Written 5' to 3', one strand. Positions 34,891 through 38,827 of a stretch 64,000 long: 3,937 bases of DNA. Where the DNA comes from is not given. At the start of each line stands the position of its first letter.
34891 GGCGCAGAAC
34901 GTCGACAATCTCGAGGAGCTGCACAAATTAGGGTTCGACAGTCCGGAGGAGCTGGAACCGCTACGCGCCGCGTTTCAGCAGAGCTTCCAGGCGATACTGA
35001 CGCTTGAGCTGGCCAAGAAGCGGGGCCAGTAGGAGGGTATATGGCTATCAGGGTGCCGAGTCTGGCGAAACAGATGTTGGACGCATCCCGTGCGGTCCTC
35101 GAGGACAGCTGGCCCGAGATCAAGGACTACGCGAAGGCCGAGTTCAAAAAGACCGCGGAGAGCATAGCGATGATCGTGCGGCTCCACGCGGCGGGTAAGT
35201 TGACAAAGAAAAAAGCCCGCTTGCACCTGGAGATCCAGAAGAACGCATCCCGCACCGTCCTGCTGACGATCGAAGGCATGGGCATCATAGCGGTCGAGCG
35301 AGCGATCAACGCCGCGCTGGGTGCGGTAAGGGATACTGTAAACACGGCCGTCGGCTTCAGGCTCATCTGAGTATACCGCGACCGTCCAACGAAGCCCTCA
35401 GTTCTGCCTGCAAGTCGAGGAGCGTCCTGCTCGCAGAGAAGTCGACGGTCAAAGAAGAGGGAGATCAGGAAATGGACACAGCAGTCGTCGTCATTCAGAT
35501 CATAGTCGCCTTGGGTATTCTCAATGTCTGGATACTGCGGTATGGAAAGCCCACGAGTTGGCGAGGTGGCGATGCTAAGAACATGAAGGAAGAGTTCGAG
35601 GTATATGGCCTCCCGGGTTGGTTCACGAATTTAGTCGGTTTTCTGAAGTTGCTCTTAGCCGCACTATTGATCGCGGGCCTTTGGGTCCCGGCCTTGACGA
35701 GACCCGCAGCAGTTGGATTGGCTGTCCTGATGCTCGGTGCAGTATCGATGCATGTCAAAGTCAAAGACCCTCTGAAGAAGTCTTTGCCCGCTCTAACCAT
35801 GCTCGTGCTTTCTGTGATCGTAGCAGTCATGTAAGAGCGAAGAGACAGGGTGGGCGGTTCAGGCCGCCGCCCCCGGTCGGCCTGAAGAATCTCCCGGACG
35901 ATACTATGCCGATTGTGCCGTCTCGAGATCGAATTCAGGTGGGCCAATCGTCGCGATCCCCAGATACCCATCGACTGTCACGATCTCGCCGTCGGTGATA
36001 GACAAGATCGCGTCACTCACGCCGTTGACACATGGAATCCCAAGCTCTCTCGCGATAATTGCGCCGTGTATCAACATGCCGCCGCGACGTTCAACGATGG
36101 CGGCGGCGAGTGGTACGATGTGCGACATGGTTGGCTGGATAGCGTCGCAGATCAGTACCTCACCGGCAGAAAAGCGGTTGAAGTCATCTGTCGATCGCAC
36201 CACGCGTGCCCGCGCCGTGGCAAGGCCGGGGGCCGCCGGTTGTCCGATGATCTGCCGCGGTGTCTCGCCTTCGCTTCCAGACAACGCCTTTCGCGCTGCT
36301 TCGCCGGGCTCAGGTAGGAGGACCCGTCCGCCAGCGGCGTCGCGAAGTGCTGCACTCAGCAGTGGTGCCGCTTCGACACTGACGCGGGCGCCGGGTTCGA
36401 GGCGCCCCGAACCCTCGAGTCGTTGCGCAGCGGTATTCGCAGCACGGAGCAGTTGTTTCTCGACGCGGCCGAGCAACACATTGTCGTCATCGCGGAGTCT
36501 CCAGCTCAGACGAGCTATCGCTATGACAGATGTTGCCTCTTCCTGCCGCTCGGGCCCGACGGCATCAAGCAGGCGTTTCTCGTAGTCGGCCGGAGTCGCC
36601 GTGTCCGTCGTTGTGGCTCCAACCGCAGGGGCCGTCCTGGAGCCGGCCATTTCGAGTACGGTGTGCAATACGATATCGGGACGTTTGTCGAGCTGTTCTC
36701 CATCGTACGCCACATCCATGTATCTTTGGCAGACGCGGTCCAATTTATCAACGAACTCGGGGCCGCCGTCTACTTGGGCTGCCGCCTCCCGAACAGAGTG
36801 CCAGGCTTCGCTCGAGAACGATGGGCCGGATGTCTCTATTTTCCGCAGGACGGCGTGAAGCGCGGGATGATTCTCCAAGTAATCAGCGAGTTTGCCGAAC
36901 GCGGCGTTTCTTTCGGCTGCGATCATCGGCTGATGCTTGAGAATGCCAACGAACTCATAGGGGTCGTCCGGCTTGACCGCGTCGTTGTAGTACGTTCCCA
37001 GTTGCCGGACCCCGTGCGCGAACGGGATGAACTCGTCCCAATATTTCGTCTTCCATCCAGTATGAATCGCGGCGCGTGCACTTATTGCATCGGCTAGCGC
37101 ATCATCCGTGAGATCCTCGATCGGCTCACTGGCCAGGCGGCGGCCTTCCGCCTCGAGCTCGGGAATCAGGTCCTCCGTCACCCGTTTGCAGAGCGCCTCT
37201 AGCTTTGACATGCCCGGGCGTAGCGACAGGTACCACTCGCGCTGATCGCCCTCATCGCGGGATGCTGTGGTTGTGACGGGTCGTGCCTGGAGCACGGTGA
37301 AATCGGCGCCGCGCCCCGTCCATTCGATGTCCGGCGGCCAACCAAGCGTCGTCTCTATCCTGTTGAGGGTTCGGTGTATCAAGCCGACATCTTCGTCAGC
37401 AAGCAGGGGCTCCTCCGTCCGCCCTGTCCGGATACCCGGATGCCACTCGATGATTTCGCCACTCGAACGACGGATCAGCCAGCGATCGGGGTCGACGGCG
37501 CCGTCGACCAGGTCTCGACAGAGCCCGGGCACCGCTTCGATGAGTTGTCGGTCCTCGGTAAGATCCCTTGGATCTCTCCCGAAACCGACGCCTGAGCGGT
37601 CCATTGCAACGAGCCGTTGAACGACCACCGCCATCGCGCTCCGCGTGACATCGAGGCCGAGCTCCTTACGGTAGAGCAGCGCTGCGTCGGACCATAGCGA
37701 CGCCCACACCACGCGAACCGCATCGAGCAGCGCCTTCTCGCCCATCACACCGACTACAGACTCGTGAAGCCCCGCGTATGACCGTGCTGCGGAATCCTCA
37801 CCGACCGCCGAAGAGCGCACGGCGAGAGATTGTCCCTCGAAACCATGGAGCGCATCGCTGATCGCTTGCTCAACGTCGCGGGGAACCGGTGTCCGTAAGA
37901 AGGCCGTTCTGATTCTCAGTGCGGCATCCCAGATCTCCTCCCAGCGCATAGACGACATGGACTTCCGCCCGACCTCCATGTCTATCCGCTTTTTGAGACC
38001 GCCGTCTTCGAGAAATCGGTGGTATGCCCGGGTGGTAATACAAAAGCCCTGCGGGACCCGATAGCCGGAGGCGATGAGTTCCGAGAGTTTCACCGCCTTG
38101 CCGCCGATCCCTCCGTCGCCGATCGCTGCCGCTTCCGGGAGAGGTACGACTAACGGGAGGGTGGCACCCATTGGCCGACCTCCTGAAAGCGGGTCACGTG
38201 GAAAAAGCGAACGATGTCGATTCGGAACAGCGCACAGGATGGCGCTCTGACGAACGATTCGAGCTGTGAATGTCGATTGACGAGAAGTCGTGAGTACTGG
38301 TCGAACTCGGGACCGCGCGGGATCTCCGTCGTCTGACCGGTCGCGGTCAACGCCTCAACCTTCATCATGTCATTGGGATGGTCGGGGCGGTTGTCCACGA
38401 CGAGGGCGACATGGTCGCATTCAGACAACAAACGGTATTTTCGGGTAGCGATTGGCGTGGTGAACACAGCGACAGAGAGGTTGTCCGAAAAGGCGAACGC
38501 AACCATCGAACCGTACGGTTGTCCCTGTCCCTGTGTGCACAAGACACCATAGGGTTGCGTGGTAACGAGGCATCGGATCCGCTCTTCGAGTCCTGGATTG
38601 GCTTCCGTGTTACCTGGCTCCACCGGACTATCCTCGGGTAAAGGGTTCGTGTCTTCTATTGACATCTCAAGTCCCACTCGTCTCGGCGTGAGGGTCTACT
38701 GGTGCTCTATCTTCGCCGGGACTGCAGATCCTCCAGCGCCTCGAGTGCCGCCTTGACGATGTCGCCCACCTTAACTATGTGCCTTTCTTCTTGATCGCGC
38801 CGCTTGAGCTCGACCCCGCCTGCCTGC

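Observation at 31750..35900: Lower-GC island: patatin-like phospholipase with multi-TM C-terminus, tightly coupled to a secreted/lipoprotein-like protein and a small cytosolic protein; flanked by DUF2188 and DoxX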

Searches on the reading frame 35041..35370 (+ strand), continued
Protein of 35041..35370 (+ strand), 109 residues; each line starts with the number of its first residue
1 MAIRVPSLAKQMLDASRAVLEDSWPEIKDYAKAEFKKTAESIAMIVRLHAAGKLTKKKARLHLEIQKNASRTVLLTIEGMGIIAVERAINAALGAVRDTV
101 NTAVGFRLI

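Call 74: search_dna_similar(query=window:35041-35370:+, collection=plasmids, mode=protein, max_evalue=0.001, max_rows=30)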
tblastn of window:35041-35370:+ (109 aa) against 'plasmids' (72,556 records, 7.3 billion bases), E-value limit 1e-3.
Records with a match: 5; places in all: 5; records where one place covers at least 80% of the query: 5.
Best place of each record, by identity: <60% 5.
By first word of the organism name: Variovorax 5.
By predicted mobility (MOB-suite, as given by PLSDB): non-mobilizable 5.
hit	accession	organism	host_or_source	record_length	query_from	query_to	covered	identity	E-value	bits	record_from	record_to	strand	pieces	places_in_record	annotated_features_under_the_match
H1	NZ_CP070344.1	Variovorax sp. PDNC026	cell culture,Plastic debris in ...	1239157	2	109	99%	46.3%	2e-21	94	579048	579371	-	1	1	none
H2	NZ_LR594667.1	Variovorax sp. SRS16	linuron-contaminated soil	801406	2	106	96%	36.2%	3e-16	79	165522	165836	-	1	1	hypothetical protein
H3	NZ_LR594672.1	Variovorax sp. PBL-E5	linuron-contaminated soil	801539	2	106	96%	36.2%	3e-16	79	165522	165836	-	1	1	hypothetical protein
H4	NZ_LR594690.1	Variovorax sp. WDL1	linuron-contaminated soil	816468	2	106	96%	36.2%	3e-16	79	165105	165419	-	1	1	hypothetical protein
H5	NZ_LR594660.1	Variovorax sp. PBL-H6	linuron-contaminated soil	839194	2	106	96%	36.2%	3e-16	79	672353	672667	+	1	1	hypothetical protein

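Call 75: search_dna_similar(query=window:35041-35370:+, collection=phages, mode=protein, max_evalue=0.001, max_rows=30)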
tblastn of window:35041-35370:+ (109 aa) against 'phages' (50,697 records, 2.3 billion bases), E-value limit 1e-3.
No match.

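Call 76: get_annotated_region(hit=H1, flank=6000)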
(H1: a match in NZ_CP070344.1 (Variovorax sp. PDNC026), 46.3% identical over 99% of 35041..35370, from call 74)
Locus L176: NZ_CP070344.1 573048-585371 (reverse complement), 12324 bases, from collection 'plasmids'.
description: Variovorax sp. PDNC026 plasmid unnamed, complete sequence
organism: Variovorax sp. PDNC026 (NCBI taxid 2811425)
taxonomy: Bacteria; Pseudomonadota; Betaproteobacteria; Burkholderiales; Comamonadaceae; Variovorax; Variovorax sp. PDNC026
host: -; source: cell culture,Plastic debris in land/lake environment; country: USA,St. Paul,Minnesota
typing (MOB-suite, as given by PLSDB): non-mobilizable
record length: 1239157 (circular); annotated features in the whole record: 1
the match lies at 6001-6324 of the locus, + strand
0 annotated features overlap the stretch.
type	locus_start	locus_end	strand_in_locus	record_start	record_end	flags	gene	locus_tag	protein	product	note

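Call 77: get_annotated_region(hit=H2, flank=6000)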
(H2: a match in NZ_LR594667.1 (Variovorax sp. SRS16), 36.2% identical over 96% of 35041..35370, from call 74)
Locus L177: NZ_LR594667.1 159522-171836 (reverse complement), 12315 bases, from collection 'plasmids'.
description: Variovorax sp. SRS16 plasmid 2
organism: Variovorax sp. SRS16 (NCBI taxid 282217)
taxonomy: Bacteria; Pseudomonadota; Betaproteobacteria; Burkholderiales; Comamonadaceae; Variovorax; Variovorax sp. SRS16
host: -; source: linuron-contaminated soil; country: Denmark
typing (MOB-suite, as given by PLSDB): non-mobilizable
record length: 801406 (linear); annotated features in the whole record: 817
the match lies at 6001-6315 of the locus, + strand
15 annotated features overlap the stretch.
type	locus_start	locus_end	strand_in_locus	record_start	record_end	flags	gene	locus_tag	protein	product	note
CDS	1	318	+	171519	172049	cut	-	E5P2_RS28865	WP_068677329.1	DUF4166 domain-containing protein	-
CDS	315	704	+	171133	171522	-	-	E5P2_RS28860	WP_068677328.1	thiol-disulfide oxidoreductase DCC family protein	-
CDS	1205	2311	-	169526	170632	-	-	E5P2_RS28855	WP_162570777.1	hypothetical protein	-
CDS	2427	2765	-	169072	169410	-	-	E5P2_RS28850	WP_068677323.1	hypothetical protein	-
CDS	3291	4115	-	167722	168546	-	-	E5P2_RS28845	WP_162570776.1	AAA family ATPase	GO:0006302 - double-strand break repair [Evidence IEA]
CDS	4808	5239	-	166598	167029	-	-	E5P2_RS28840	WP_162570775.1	hypothetical protein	-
CDS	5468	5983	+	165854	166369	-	-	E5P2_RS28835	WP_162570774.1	hypothetical protein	-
CDS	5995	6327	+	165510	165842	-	-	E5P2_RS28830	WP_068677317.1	hypothetical protein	-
CDS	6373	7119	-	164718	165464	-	-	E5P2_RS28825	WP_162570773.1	hypothetical protein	-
CDS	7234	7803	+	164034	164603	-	-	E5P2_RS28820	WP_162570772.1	hypothetical protein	-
CDS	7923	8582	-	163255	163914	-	-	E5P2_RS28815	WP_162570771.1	HD domain-containing protein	-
CDS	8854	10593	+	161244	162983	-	-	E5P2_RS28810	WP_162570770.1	phosphoadenosine phosphosulfate reductase family protein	-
CDS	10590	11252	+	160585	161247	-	-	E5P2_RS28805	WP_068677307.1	hypothetical protein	-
CDS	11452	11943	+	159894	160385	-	-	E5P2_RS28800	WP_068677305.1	hypothetical protein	-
CDS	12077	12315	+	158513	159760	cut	-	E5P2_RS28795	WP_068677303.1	sodium:proton antiporter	GO:0006814 - sodium ion transport [Evidence IEA]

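Call 81: search_protein_families(library=pfam, proteins=[L082:6346-7020:+, L096:5342-5938:+, L126:417-1001:+, L128:5330-5875:+, L149:492-1187:+, L151:5362-5943:+, L159:366-1121:+, L163:1122-1727:+, L164:284-1198:+, L111:751-1296:+], max_evalue=0.01)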
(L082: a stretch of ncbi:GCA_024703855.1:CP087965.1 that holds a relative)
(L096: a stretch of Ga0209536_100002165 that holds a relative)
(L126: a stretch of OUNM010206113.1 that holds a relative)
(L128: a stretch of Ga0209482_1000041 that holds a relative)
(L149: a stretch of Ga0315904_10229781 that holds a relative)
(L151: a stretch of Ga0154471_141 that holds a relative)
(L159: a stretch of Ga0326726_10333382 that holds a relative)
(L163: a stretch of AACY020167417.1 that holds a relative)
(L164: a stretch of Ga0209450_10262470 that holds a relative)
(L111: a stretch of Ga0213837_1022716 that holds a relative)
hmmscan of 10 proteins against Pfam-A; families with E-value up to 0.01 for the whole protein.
L082:6346-7020:+ (225 aa): 0 families

L096:5342-5938:+ (199 aa): 2 families
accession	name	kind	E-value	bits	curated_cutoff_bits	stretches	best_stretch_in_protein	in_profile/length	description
PF13419.12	HAD_2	-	1.7e-11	45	23.8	1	3-180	1-176/178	Haloacid dehalogenase-like hydrolase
PF00702.32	Hydrolase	-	1.9e-10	41.9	26.4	1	3-176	4-191/191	haloacid dehalogenase-like hydrolase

L126:417-1001:+ (195 aa): 0 families

L128:5330-5875:+ (182 aa): 0 families

L149:492-1187:+ (232 aa): 1 family
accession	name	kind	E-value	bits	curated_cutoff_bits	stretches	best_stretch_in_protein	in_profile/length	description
PF23396.1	DUF7103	-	0.0056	17.1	27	0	25-103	2-84/159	Family of unknown function (DUF7103)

L151:5362-5943:+ (194 aa): 0 families

L159:366-1121:+ (252 aa): 2 families
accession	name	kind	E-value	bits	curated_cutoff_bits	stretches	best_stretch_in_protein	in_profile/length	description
PF00929.31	RNase_T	-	4.8e-22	79.7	24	1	50-224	1-164/164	Exonuclease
PF16473.11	Rv2179c-like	-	6.8e-05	23.1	27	1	50-223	3-172/177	3'-5' exoribonuclease Rv2179c-like domain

L163:1122-1727:+ (202 aa): 3 families
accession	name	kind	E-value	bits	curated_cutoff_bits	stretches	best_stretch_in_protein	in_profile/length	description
PF13419.12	HAD_2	-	8.3e-15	55.8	23.8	1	59-184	50-176/178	Haloacid dehalogenase-like hydrolase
PF00702.32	Hydrolase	-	5.3e-14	53.5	26.4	1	3-180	1-191/191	haloacid dehalogenase-like hydrolase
PF13242.12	Hydrolase_like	-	0.00034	20.9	22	1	142-188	3-50/75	HAD-hyrolase-like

L164:284-1198:+ (305 aa): 2 families
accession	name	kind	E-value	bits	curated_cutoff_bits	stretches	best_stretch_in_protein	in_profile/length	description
PF13354.11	Beta-lactamase2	-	4.9e-48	163.7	22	1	43-258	1-214/214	Beta-lactamase enzyme family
PF00144.29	Beta-lactamase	-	0.0021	17.7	27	0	41-92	14-79/329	Beta-lactamase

L111:751-1296:+ (182 aa): 0 families

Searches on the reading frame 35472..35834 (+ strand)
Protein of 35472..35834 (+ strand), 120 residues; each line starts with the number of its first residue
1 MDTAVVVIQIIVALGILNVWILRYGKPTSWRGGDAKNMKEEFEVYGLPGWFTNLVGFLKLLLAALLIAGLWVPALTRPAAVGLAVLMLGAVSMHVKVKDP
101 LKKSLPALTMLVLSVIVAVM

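Call 3: search_protein_families(library=pfam, proteins=[window:35472-35834:+], max_evalue=0.01)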
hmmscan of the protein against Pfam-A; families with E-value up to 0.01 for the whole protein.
window:35472-35834:+ (120 aa): 2 families
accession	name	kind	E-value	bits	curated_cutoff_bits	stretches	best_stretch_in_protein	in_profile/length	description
PF13564.11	DoxX_2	-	2.1e-16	60.4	26.3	1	35-116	21-102/103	DoxX-like family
PF07681.17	DoxX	-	1.2e-05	26.3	23.6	1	27-91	18-80/85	DoxX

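Call 4: search_protein_families(library=padloc, proteins=[window:35472-35834:+], max_evalue=0.1)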
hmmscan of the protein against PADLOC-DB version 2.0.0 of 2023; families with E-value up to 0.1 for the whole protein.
window:35472-35834:+ (120 aa): 0 families

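Call 6: search_protein_families(library=ncbifam, proteins=[window:35472-35834:+], max_evalue=0.1)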
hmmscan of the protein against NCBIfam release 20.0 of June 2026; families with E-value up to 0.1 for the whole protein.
window:35472-35834:+ (120 aa): 0 families

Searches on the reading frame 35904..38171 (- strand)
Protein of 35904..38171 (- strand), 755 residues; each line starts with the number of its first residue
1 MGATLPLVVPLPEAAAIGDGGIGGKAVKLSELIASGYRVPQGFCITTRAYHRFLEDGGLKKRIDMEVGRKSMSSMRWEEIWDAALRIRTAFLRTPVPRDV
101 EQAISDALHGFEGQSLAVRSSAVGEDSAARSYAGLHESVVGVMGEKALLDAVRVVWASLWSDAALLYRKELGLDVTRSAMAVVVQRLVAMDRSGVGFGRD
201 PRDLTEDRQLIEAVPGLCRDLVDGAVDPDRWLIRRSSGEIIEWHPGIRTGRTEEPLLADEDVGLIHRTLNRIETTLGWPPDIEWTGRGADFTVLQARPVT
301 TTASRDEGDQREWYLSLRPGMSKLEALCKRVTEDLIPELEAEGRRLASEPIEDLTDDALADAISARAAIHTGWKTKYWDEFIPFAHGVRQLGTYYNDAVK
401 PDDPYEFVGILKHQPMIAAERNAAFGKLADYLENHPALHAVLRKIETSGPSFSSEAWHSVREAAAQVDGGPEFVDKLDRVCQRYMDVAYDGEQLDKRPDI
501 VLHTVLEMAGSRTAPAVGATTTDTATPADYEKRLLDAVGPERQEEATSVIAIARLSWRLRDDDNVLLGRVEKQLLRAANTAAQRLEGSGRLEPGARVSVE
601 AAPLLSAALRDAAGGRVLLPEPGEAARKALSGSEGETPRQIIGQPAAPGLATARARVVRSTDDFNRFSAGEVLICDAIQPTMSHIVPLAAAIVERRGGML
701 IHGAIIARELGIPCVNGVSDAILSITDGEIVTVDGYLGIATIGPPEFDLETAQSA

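Call 3: search_protein_families(library=pfam, proteins=[window:35904-38171:-], max_evalue=0.01)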
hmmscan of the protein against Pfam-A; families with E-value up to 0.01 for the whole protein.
window:35904-38171:- (755 aa): 2 families
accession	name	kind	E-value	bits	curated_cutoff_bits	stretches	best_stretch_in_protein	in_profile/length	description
PF01326.24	PPDK_N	-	9.8e-65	219.4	27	1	22-309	4-319/328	Pyruvate phosphate dikinase, AMP/ATP-binding domain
PF00391.29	PEP-utilizers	-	1.6e-18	66.5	23.1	1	668-738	2-72/72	PEP-utilising enzyme, mobile domain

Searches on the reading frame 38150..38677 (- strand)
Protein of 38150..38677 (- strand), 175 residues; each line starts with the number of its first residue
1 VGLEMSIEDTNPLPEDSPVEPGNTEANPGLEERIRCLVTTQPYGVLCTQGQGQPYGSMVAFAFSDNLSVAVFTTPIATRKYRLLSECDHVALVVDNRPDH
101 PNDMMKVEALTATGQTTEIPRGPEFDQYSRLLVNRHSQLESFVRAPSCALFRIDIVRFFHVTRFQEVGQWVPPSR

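Call 3: search_protein_families(library=pfam, proteins=[window:38150-38677:-], max_evalue=0.01)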
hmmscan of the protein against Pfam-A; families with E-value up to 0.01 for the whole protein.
window:38150-38677:- (175 aa): 1 family
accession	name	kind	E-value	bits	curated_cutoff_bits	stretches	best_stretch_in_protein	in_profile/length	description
PF01243.27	PNPOx_N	-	1.4e-10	42.1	28.1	1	30-159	1-117/120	Pyridoxamine 5'-phosphate oxidase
